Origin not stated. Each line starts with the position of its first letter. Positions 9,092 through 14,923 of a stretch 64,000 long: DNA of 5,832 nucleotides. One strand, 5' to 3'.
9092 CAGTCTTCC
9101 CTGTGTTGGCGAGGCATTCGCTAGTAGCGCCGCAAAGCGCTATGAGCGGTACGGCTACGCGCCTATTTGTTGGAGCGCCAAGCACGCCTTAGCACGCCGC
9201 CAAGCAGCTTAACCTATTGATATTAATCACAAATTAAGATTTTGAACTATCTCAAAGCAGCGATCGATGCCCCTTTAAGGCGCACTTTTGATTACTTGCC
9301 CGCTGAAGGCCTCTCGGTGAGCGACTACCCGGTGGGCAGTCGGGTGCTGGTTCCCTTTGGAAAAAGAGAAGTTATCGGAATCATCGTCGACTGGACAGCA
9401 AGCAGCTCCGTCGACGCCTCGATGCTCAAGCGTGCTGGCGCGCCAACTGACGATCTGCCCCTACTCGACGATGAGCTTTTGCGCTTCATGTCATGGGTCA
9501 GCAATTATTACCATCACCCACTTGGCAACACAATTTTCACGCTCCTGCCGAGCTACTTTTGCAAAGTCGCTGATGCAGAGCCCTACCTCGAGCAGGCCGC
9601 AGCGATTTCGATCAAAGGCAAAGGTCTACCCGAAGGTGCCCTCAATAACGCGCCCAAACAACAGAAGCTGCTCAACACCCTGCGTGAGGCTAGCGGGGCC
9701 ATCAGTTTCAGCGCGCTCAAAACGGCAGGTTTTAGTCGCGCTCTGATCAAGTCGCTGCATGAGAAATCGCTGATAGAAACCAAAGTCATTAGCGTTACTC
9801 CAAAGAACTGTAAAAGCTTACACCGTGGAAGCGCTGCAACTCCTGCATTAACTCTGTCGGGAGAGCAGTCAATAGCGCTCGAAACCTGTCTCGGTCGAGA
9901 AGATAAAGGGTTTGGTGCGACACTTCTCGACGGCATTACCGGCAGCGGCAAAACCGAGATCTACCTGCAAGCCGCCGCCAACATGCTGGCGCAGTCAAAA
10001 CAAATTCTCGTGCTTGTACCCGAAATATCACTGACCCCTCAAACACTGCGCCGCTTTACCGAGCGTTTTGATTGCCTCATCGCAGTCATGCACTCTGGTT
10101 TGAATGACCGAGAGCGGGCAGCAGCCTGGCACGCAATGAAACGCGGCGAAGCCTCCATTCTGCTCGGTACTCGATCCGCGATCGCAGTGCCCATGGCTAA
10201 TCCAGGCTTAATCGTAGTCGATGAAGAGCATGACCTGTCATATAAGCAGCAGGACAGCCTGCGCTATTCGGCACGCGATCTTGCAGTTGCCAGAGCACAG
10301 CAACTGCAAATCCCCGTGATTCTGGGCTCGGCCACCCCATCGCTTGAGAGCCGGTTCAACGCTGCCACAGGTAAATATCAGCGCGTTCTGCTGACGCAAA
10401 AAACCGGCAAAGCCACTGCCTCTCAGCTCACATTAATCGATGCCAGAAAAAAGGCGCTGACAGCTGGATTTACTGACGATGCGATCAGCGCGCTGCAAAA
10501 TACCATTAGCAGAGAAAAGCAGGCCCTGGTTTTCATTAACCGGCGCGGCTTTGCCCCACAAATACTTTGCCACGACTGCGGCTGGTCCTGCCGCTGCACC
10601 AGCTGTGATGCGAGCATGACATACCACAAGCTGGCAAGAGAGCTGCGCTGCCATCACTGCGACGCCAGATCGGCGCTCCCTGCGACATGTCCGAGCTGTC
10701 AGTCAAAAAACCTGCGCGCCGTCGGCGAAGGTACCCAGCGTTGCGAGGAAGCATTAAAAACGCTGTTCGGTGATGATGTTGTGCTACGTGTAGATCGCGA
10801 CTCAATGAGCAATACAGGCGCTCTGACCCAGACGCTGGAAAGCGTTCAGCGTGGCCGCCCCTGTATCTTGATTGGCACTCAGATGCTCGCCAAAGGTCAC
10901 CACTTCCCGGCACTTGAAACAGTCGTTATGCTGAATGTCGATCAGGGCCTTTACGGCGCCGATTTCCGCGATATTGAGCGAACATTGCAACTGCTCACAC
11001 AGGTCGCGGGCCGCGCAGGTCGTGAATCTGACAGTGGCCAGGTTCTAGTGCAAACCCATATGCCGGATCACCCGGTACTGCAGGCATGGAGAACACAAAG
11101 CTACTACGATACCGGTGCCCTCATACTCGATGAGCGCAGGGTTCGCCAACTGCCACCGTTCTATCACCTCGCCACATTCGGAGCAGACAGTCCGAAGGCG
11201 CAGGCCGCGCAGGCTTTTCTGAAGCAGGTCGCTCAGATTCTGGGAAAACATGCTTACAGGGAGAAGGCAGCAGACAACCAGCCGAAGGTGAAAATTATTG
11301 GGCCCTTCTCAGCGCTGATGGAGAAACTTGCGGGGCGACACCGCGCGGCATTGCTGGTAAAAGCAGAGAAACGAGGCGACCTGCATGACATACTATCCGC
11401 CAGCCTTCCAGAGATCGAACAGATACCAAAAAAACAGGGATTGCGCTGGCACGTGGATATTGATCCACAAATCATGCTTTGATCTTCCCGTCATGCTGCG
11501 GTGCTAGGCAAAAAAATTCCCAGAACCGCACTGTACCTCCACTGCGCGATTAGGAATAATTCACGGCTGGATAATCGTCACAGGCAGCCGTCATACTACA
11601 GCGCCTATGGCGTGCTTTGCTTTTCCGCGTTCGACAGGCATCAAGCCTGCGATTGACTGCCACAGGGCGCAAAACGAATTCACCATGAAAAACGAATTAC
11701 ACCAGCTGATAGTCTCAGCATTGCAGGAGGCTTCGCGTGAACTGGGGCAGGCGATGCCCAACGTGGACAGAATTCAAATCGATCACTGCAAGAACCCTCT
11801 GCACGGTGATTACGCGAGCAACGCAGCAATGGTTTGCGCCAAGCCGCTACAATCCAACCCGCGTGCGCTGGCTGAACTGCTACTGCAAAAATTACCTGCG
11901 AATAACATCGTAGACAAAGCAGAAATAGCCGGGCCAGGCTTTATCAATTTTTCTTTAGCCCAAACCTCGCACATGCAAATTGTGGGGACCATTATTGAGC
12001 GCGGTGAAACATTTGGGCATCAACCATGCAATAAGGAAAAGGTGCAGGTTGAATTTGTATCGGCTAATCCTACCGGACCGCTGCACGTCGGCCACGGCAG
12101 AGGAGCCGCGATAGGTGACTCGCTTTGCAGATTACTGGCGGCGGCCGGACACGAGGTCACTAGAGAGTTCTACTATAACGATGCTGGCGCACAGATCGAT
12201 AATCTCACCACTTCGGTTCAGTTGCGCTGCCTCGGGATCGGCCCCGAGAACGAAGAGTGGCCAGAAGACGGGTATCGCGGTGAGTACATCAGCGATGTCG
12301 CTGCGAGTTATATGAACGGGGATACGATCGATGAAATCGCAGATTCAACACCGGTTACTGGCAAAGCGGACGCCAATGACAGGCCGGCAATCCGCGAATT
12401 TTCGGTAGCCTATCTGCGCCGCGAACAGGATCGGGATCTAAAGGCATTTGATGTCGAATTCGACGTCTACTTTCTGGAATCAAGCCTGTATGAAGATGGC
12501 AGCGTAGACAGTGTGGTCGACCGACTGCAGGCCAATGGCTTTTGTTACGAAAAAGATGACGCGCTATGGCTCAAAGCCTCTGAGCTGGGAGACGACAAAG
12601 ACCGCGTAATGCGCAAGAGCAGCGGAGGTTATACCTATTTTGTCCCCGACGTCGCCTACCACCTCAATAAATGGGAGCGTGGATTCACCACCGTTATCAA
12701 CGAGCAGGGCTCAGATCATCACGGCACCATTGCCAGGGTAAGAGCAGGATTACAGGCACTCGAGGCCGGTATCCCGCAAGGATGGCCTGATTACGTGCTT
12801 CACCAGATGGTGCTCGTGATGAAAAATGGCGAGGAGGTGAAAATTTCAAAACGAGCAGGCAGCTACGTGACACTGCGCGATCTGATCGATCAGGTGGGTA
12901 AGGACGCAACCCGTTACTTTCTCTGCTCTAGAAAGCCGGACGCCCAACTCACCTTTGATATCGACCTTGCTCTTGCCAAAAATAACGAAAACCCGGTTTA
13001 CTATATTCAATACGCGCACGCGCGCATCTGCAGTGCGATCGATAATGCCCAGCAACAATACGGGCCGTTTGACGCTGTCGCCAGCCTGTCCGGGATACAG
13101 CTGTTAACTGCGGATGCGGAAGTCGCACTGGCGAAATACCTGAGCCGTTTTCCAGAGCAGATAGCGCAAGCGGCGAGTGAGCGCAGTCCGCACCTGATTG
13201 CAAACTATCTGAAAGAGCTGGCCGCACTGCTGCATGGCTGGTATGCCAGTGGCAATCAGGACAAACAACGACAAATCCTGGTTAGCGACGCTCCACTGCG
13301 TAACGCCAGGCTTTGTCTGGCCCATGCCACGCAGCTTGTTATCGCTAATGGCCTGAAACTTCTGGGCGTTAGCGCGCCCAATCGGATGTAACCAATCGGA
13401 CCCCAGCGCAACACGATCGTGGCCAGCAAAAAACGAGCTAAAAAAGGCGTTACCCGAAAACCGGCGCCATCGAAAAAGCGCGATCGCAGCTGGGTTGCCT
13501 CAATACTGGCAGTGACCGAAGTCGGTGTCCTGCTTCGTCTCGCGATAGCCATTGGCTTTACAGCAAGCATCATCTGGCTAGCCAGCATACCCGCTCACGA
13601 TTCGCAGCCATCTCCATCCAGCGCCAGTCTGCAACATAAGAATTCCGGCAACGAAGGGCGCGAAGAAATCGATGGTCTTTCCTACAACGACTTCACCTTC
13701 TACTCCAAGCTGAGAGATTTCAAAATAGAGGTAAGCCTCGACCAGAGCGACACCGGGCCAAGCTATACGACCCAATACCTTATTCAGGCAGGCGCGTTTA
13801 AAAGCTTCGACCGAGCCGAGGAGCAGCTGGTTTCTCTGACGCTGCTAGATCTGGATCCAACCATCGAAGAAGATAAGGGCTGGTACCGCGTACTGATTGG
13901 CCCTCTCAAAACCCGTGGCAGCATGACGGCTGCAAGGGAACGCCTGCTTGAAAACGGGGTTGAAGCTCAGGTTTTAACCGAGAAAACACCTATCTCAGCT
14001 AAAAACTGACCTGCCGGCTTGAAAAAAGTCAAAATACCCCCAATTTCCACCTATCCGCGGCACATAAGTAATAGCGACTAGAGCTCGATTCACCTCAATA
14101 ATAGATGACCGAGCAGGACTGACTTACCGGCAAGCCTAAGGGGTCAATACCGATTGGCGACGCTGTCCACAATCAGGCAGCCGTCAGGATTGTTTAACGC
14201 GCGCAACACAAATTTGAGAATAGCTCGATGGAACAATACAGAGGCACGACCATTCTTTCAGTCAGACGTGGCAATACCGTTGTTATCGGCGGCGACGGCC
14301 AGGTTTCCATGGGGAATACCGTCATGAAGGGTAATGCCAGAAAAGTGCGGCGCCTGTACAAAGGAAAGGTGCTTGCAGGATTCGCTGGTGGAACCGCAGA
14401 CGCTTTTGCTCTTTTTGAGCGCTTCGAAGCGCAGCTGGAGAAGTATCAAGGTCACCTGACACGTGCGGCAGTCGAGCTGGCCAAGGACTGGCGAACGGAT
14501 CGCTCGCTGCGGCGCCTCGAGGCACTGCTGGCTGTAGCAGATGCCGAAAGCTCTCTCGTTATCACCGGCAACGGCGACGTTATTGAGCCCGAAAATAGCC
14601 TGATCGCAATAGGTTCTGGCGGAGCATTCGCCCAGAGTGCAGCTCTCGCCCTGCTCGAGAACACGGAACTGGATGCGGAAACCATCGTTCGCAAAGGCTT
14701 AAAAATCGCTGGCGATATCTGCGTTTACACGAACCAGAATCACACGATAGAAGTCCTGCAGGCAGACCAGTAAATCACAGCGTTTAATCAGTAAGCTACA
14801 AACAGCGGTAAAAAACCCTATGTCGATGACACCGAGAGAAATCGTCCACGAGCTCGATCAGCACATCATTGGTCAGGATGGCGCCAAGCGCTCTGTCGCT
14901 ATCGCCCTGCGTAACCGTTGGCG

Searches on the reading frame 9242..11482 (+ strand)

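Call 69: search_protein_families(library=pfam, proteins=[window:9242-11482:+], max_evalue=1e-8)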
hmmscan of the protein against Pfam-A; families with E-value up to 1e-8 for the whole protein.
window:9242-11482:+ (746 aa): 6 families
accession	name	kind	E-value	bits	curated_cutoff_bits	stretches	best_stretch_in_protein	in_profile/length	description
PF17764.6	PriA_3primeBD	-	2.6e-24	85.3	22.7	1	7-103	3-96/96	3'DNA-binding domain (3'BD)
PF18074.6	PriA_C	-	3.2e-21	76.4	26.9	1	639-742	1-95/95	Primosomal protein N C-terminal domain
PF00270.35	DEAD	-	9.2e-21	74.7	26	1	226-367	16-161/167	DEAD/DEAH box helicase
PF04851.21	ResIII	-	7e-15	55.7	22.5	1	207-367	6-163/164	Type III restriction enzyme, res subunit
PF00271.37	Helicase_C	-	1.1e-10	42.1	23.5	0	528-594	54-108/110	Helicase conserved C-terminal domain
PF18319.7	Zn_ribbon_PriA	-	7.1e-10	39.1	26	1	452-476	1-25/27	PriA DNA helicase Cys-rich region (CRR) domain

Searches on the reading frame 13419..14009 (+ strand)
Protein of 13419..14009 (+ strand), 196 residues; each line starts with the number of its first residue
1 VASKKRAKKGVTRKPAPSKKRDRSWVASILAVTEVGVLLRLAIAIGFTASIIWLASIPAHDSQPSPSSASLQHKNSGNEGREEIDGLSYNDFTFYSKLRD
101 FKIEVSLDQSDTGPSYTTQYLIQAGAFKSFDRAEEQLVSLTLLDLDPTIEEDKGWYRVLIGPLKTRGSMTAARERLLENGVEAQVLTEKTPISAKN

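Call 69: search_protein_families(library=pfam, proteins=[window:13419-14009:+], max_evalue=1e-8)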
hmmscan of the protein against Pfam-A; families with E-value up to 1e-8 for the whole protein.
window:13419-14009:+ (196 aa): 1 family
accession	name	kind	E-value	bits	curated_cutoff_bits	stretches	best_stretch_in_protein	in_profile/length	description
PF05036.18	SPOR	-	5.6e-12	46.3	21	1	118-186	3-75/76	SPOR domain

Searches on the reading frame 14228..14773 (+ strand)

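Call 69: search_protein_families(library=pfam, proteins=[window:14228-14773:+], max_evalue=1e-8)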
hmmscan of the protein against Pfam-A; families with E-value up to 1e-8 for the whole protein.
window:14228-14773:+ (181 aa): 1 family
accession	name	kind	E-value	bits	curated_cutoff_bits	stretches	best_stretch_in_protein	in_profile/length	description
PF00227.31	Proteasome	-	1.3e-24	87.3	22.4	1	5-176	3-188/189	Proteasome subunit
